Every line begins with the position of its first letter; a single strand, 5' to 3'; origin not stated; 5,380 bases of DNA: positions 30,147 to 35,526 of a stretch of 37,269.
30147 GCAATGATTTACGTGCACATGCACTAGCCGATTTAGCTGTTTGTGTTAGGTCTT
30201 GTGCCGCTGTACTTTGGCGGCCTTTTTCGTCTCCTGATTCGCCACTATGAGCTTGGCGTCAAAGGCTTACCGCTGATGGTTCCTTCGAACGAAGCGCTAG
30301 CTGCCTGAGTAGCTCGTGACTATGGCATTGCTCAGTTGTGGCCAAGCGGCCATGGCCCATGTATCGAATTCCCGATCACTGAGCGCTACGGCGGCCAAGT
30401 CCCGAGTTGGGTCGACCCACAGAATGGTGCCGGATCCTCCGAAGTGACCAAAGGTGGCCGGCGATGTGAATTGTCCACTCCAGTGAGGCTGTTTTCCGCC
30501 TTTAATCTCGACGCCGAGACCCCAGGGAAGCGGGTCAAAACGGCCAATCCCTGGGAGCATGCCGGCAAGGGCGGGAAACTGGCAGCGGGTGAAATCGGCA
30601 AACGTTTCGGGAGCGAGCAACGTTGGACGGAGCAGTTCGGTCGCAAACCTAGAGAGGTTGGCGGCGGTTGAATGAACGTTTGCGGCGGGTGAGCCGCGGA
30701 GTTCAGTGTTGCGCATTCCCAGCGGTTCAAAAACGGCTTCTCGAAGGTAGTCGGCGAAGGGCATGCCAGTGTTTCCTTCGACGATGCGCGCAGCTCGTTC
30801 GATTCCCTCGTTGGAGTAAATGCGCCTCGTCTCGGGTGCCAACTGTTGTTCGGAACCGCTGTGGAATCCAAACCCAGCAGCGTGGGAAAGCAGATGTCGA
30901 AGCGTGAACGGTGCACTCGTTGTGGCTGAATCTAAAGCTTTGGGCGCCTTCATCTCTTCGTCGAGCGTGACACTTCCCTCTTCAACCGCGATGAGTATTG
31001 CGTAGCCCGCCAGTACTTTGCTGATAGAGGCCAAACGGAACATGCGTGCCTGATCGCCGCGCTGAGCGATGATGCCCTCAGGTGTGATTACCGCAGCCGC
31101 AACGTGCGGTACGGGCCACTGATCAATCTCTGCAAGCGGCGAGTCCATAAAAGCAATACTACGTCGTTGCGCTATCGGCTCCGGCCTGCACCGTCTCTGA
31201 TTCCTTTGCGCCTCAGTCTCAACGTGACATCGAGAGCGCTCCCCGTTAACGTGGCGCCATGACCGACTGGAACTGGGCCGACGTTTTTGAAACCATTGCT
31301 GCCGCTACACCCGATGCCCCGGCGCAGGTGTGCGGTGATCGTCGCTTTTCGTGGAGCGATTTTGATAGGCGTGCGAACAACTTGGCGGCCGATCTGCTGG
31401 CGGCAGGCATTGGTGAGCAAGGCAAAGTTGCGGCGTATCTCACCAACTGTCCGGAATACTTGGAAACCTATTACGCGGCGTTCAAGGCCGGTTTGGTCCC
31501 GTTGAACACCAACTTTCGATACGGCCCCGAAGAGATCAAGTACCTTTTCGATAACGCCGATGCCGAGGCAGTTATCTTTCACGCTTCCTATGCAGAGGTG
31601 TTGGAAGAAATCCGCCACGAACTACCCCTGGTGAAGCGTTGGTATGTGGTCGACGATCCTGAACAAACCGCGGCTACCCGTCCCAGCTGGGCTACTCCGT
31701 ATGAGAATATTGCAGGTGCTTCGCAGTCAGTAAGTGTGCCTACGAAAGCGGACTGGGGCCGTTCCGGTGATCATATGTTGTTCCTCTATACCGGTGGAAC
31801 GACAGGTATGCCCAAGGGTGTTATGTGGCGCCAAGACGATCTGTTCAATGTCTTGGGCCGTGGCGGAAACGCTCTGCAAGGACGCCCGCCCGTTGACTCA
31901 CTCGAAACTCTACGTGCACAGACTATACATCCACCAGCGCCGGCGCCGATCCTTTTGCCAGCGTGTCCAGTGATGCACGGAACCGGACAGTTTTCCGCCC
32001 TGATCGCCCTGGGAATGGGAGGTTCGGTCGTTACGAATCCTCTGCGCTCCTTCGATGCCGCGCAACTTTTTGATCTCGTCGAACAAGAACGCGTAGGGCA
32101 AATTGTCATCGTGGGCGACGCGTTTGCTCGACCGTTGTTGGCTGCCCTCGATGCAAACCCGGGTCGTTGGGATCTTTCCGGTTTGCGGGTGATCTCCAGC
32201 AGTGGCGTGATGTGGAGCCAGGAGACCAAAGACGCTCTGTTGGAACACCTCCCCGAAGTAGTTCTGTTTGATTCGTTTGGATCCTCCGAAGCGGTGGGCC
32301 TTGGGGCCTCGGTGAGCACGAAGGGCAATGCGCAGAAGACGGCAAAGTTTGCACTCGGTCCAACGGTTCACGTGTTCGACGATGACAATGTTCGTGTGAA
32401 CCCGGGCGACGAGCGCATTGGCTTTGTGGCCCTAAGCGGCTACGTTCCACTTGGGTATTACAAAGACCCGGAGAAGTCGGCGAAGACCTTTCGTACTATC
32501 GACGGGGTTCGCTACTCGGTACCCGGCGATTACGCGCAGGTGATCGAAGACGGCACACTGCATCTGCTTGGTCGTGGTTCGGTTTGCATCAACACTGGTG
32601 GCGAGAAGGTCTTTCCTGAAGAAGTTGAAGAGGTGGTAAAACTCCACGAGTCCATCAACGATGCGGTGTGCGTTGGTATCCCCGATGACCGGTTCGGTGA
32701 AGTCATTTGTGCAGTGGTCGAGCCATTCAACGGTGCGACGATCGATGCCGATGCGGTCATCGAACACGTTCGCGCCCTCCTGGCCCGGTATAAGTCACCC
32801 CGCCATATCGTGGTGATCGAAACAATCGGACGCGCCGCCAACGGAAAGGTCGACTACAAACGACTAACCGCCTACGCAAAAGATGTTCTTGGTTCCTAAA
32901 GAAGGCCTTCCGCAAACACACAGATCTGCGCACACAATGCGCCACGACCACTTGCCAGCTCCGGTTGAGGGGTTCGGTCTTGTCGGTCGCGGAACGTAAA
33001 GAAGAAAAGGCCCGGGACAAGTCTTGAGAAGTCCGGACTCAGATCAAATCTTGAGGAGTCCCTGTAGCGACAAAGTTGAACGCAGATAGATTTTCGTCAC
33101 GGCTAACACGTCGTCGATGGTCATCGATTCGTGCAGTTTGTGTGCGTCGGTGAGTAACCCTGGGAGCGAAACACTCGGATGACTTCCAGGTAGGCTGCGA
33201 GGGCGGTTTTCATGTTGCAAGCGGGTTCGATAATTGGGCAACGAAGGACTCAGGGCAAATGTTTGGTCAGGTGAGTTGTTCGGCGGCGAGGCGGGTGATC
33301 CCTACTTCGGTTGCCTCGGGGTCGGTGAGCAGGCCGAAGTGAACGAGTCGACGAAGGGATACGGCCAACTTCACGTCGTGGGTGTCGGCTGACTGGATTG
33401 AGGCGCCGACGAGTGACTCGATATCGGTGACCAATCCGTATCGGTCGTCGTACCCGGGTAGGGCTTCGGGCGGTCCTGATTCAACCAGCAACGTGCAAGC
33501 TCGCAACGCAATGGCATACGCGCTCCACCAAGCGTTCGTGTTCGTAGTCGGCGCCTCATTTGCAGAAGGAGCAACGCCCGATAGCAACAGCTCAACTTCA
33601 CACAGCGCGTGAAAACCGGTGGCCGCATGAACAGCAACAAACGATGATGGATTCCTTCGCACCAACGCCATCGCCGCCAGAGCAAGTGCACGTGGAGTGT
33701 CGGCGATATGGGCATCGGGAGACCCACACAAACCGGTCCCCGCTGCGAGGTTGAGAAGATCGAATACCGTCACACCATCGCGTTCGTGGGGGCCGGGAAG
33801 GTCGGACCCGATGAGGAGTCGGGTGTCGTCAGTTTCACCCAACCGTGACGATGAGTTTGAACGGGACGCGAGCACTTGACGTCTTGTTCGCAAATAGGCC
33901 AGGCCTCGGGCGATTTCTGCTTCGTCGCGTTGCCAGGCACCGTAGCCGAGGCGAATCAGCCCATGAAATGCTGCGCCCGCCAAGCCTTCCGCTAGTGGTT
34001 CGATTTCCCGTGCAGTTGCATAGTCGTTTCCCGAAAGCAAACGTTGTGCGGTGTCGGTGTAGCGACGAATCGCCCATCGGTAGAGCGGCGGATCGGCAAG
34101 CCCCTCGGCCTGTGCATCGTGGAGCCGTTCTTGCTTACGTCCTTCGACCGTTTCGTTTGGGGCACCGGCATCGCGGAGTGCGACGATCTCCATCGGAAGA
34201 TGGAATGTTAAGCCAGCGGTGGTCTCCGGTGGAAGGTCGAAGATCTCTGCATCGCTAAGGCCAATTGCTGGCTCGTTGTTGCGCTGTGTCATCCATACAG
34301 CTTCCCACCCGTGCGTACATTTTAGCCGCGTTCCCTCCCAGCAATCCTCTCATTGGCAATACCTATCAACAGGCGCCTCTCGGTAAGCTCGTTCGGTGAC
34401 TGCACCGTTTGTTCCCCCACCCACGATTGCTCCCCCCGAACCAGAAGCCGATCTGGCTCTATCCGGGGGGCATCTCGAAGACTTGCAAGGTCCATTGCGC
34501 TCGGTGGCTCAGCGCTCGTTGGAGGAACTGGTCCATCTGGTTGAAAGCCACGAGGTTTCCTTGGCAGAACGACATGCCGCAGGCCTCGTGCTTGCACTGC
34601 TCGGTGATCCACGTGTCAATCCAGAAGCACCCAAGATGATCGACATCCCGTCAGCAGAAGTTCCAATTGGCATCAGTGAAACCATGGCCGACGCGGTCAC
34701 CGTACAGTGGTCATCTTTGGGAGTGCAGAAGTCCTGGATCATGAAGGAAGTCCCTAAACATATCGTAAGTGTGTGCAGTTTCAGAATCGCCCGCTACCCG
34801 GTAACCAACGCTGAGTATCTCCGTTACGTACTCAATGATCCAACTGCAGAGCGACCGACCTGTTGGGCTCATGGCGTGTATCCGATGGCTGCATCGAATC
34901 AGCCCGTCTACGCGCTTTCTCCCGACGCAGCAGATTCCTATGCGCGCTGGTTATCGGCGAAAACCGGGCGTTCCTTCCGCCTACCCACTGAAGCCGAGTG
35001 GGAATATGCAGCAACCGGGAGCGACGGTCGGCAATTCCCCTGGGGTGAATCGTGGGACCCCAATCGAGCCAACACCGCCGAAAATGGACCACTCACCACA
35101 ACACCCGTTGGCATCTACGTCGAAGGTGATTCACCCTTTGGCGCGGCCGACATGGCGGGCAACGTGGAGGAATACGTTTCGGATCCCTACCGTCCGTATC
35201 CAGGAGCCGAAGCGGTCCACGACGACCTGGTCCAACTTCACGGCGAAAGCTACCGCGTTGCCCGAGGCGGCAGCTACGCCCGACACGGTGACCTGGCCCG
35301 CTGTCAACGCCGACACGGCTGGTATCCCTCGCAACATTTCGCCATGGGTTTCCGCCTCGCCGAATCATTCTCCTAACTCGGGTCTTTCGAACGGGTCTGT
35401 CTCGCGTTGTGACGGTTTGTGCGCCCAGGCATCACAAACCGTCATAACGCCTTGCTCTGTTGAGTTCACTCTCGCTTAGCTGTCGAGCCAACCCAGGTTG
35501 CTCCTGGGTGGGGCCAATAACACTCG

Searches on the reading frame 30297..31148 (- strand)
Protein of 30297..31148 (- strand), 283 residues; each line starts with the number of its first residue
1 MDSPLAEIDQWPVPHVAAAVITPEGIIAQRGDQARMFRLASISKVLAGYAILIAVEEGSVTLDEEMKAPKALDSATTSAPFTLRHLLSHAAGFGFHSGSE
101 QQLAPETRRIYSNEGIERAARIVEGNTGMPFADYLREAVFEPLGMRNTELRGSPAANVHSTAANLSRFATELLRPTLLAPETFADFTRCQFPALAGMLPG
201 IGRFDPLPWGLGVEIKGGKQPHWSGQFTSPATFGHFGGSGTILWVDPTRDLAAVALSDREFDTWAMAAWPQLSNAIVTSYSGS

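Call 10: search_protein_families(library=pfam, proteins=[window:30297-31148:-])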
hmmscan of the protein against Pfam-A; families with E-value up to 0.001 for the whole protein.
window:30297-31148:- (283 aa): 2 families
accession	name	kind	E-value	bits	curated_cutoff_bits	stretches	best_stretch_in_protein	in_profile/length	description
PF00144.29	Beta-lactamase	-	4.9e-37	128.3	27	1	32-263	45-314/329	Beta-lactamase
PF13354.11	Beta-lactamase2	-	6.1e-05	22.9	22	0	34-74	18-57/214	Beta-lactamase enzyme family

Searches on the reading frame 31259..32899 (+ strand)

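Call 10: search_protein_families(library=pfam, proteins=[window:31259-32899:+])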
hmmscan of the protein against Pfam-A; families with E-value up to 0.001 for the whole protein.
window:31259-32899:+ (546 aa): 2 families
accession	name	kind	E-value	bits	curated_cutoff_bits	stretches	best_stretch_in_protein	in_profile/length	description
PF00501.34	AMP-binding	-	7e-50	170.4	29.9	1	10-395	1-377/384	AMP-binding enzyme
PF13193.12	AMP-binding_C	-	2.2e-12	48.2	24.5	1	455-530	1-76/76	AMP-binding enzyme C-terminal domain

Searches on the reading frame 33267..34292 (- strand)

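Call 70: search_protein_families(library=pfam, proteins=[window:33267-34292:-], max_evalue=0.01)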
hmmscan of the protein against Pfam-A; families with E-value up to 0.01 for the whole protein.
window:33267-34292:- (341 aa): 1 family
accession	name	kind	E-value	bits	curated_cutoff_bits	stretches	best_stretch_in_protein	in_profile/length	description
PF14027.11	Questin_oxidase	-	5.5e-05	23.4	27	1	95-145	89-134/340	Questin oxidase-like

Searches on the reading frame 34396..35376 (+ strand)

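Call 10: search_protein_families(library=pfam, proteins=[window:34396-35376:+])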
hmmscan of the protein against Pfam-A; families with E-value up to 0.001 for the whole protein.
window:34396-35376:+ (326 aa): 1 family
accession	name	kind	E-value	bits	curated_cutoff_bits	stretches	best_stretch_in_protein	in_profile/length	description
PF03781.23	FGE-sulfatase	-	1e-41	143.7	23.3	1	111-322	19-254/255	Sulfatase-modifying factor enzyme 1-like domain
